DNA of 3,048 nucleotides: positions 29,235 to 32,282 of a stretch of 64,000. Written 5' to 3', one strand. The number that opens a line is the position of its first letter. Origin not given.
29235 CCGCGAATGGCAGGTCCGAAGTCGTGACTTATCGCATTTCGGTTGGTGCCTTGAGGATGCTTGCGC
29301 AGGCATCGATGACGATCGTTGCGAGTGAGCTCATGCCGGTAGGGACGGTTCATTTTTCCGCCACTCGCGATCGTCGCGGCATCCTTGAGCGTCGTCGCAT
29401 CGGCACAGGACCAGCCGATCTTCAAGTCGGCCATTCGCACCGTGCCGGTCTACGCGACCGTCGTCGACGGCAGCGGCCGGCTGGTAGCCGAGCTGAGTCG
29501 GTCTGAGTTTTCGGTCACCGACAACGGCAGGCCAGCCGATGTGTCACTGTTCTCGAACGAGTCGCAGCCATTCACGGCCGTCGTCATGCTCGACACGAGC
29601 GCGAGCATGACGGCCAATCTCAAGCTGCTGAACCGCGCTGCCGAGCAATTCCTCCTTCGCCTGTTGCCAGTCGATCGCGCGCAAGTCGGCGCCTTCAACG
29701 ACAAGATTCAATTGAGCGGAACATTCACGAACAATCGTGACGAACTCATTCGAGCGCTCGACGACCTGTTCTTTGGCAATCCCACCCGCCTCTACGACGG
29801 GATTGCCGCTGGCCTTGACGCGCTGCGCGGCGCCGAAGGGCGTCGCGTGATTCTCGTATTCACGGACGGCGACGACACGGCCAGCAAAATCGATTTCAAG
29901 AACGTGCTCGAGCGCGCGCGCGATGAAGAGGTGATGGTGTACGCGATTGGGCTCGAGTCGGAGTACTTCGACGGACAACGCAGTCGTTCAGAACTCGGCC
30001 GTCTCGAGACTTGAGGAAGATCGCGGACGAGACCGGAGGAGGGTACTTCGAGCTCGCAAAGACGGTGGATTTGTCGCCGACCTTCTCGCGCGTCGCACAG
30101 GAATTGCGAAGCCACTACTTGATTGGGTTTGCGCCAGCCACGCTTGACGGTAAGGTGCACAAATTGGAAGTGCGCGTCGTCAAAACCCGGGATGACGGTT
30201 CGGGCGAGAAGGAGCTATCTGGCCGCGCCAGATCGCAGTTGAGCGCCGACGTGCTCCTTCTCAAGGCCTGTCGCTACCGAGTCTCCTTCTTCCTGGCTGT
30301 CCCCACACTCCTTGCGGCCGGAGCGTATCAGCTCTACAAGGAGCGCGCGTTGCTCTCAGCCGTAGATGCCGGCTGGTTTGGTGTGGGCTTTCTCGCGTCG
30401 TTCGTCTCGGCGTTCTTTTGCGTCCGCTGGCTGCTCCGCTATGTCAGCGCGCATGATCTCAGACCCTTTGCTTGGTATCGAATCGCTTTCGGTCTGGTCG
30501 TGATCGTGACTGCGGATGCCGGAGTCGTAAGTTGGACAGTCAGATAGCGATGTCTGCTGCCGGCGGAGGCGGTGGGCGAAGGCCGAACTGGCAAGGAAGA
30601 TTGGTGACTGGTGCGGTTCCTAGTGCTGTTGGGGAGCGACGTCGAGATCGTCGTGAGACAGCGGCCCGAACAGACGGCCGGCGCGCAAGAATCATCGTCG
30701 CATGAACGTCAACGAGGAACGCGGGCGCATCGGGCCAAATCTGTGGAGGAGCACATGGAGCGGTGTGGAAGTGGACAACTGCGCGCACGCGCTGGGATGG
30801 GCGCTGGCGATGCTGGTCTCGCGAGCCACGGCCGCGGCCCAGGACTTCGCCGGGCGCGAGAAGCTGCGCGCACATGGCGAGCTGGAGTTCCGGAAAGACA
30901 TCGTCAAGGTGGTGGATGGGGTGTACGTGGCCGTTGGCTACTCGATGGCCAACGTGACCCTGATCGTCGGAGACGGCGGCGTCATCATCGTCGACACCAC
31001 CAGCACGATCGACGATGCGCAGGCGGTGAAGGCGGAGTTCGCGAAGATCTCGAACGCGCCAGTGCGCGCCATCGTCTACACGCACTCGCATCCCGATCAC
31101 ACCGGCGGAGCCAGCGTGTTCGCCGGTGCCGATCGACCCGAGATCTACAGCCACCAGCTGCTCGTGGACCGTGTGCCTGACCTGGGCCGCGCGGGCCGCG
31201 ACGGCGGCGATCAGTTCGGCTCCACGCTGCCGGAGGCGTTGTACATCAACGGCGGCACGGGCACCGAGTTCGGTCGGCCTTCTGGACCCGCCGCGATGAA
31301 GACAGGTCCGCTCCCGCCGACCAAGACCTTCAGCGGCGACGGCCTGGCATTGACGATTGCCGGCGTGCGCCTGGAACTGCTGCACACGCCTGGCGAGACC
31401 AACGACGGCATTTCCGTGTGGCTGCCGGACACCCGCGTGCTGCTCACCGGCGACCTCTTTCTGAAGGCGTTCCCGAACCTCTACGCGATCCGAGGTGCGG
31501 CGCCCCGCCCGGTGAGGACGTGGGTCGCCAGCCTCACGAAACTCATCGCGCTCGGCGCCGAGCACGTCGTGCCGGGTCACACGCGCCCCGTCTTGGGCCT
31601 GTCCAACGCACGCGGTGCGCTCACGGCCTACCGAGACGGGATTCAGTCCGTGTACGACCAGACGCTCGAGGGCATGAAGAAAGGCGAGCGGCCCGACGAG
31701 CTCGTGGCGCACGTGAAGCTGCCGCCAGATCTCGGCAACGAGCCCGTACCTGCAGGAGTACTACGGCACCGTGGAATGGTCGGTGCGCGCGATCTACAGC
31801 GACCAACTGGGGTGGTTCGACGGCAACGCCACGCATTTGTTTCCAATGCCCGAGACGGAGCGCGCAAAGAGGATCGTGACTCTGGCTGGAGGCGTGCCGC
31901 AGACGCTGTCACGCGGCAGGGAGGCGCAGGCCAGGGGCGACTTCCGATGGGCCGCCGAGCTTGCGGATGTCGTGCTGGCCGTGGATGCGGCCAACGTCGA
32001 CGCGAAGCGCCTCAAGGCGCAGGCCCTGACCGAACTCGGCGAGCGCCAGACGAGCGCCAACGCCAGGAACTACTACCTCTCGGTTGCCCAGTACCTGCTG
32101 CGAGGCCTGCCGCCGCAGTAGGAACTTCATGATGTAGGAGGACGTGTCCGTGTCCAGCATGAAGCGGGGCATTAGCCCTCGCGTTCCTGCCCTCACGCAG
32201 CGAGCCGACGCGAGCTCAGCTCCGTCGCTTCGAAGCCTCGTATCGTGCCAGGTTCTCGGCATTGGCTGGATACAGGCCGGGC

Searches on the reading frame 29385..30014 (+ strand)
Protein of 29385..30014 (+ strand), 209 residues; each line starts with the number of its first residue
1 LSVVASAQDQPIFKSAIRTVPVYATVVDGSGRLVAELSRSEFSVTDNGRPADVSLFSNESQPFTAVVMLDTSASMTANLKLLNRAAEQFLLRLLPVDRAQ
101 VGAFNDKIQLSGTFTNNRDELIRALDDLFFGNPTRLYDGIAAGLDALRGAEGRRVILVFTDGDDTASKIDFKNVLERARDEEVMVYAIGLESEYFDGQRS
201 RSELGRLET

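Call 65: search_protein_families(library=pfam, proteins=[window:29385-30014:+])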
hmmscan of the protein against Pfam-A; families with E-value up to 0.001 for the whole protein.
window:29385-30014:+ (209 aa): 2 families
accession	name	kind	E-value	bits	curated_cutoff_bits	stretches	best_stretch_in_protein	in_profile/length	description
PF00092.34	VWA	-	1.6e-12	48.5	23.8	1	66-193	3-142/174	von Willebrand factor type A domain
PF13519.12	VWA_2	-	3.4e-11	44.2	27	1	66-162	2-106/107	von Willebrand factor type A domain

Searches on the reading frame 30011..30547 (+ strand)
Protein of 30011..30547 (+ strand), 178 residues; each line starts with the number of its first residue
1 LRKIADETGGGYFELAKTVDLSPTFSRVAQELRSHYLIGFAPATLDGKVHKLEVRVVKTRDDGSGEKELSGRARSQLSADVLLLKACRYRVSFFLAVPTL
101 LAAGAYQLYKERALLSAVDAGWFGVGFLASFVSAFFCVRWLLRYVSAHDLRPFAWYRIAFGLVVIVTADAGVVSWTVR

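Call 65: search_protein_families(library=pfam, proteins=[window:30011-30547:+])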
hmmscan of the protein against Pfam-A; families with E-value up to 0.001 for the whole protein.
window:30011-30547:+ (178 aa): 1 family
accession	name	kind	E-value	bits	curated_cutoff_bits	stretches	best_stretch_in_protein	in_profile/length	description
PF02673.24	BacA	-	2.1e-18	67.4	33.4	1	89-163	185-257/257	Bacitracin resistance protein BacA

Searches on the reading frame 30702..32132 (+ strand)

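Call 66: search_protein_families(library=pfam, proteins=[window:30702-32132:+])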
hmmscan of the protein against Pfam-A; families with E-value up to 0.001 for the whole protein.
window:30702-32132:+ (476 aa): 2 families
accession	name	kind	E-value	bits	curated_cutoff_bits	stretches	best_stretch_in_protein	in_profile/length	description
PF00753.33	Lactamase_B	-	1.1e-29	104.2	22.7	1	81-293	4-196/196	Metallo-beta-lactamase superfamily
PF12706.13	Lactamase_B_2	-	0.0003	20.9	27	1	112-155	23-67/200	Beta-lactamase superfamily domain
